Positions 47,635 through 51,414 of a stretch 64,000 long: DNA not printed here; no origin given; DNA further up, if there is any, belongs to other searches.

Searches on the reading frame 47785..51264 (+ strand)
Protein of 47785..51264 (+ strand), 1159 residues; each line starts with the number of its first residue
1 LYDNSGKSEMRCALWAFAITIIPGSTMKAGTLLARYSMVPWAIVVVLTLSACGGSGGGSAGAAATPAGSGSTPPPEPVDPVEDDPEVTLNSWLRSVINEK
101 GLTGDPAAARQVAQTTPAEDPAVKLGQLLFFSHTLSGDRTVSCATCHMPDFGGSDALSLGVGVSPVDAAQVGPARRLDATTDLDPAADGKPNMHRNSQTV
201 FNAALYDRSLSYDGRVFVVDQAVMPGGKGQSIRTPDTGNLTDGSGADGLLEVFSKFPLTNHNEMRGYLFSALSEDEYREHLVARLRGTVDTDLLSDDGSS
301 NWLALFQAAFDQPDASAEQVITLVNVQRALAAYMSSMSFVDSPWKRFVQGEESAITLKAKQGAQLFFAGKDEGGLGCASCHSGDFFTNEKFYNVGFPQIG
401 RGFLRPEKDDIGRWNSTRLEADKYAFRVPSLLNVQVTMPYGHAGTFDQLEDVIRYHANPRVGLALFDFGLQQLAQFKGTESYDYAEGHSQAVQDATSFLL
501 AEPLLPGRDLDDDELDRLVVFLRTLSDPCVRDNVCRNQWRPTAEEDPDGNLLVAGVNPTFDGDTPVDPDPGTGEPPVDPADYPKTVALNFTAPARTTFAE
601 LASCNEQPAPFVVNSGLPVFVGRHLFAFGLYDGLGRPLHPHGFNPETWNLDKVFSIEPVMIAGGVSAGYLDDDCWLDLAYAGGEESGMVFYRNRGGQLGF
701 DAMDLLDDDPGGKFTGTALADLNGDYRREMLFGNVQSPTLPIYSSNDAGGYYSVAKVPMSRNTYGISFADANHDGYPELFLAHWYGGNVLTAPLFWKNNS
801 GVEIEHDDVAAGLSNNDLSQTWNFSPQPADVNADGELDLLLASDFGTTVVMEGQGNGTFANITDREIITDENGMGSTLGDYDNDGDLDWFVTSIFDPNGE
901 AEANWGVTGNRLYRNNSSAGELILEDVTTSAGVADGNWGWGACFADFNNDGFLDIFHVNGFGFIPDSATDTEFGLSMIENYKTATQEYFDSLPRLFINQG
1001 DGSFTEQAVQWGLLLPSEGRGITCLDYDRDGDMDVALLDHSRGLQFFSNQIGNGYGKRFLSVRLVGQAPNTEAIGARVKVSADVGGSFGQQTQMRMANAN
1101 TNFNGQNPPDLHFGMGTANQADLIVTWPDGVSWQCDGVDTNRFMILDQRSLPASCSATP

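Call 46: search_protein_families(library=pfam, proteins=[window:47785-51264:+], max_evalue=0.001)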
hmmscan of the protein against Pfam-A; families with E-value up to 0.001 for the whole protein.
window:47785-51264:+ (1159 aa): 6 families
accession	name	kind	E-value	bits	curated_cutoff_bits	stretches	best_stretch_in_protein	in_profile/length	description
PF13517.12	FG-GAP_3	-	1.7e-33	115.4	26.9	4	830-891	1-61/61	FG-GAP-like repeat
PF03150.19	CCP_MauG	-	4e-27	96.1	25.6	1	122-352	3-148/149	Di-haem cytochrome c peroxidase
PF07593.17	UnbV_ASPIC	-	6.9e-13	48.7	23.4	1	1073-1142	1-65/68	ASPIC and UnbV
PF01839.29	FG-GAP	-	9.8e-08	32.2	22.1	0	938-955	1-18/37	FG-GAP repeat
PF09086.16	DUF1924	-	0.00043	21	22.5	0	355-389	4-41/96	Domain of unknown function (DUF1924)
PF00034.26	Cytochrom_C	-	0.00045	21.9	21.3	0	142-157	11-26/90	Cytochrome c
